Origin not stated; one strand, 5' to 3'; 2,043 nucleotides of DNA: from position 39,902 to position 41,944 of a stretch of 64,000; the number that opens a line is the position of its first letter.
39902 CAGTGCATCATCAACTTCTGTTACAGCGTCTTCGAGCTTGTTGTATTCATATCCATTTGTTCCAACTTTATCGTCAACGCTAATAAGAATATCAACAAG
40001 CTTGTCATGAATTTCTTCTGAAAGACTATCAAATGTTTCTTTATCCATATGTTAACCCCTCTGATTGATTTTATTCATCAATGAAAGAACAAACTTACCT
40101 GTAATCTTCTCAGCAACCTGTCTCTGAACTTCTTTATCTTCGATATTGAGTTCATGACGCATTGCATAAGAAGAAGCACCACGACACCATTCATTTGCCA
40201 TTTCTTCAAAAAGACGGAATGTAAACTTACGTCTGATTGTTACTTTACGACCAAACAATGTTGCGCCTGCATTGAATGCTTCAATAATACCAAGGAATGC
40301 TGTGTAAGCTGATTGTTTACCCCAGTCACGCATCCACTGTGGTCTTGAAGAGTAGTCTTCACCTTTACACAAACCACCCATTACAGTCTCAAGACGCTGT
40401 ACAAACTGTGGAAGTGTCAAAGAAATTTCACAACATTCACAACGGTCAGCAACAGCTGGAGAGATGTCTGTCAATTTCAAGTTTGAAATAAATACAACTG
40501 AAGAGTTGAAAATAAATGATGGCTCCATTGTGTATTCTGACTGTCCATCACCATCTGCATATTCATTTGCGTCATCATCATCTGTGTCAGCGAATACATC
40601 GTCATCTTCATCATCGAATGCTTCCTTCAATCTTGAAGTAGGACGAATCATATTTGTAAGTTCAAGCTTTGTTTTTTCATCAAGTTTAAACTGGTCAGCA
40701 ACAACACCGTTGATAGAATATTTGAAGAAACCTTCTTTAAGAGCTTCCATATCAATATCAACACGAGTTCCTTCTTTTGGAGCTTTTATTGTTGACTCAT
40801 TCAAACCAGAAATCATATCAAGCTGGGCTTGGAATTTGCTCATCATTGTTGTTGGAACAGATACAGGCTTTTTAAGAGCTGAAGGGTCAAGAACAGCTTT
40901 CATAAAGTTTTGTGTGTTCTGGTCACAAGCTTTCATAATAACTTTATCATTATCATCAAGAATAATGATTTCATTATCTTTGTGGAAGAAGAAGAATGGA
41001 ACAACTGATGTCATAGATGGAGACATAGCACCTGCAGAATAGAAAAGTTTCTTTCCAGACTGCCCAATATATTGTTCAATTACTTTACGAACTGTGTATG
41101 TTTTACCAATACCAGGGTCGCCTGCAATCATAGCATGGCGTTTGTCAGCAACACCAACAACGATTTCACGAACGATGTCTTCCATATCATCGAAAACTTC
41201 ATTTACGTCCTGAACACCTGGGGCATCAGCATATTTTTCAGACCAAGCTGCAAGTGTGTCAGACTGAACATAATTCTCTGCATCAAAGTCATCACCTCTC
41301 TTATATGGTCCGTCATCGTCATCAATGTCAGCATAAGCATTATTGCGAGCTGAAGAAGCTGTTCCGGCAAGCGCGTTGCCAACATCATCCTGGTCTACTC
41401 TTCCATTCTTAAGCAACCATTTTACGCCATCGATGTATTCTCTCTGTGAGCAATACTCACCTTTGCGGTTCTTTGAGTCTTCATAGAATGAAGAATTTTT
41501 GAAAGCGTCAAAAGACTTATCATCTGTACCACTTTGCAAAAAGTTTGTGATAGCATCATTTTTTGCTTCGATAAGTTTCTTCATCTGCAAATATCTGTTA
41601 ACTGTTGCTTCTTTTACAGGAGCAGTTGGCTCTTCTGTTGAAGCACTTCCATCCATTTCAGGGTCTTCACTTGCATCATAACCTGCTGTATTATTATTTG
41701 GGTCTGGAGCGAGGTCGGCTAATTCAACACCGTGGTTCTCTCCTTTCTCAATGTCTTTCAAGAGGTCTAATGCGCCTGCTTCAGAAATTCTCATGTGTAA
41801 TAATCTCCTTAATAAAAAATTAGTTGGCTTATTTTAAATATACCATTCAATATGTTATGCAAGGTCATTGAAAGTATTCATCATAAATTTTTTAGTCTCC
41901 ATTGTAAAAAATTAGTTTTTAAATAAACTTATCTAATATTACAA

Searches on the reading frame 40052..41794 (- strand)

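Call 8: search_protein_families(library=phrogs, proteins=[window:40052-41794:-], max_evalue=0.001)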
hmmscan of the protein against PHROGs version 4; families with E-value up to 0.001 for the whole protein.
window:40052-41794:- (580 aa): 2 families
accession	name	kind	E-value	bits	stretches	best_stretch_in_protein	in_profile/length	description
phrog_1250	-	unknown function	3.2e-13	50.4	1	195-305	83-186/327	unknown function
phrog_14322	-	unknown function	0.00029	21.2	1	222-302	230-307/398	-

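Call 23: search_protein_families(library=pfam, alignment_id=A2, max_evalue=0.0001)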
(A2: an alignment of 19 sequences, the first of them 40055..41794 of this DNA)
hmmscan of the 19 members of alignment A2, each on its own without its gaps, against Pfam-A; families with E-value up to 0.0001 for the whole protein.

A. member 1, window:40055-41794:- (580 aa): 0 families

B. families by the number of members that match (of 19 scanned): 6 families
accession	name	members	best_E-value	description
PF10996.14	Beta-Casp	1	2.4e-38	Beta-Casp domain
PF00383.29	dCMP_cyt_deam_1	1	9.5e-23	Cytidine and deoxycytidylate deaminase zinc-binding region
PF07521.17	RMMBL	1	7.2e-16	Zn-dependent metallo-hydrolase RNA specificity domain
PF14437.12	MafB19-deam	1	8e-12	MafB19-like deaminase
PF01165.25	Ribosomal_S21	1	8.1e-12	Ribosomal protein S21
PF14439.12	Bd3614-deam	1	7.8e-05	Bd3614-like deaminase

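Call 104: search_protein_families(library=pfam, proteins=[window:40055-41794:-], max_evalue=0.01)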
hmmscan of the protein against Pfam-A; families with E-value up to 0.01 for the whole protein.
window:40055-41794:- (580 aa): 3 families
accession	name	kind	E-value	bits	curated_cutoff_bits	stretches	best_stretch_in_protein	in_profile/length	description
PF00004.35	AAA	-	0.00023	22.1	21.2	1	222-308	2-98/131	ATPase family associated with various cellular activities (AAA)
PF20720.3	nSTAND3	-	0.0022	18.1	27.2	1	210-250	9-48/155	Novel STAND NTPase 3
PF13245.12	AAA_19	-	0.0063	17.1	25.1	0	210-246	3-39/134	AAA domain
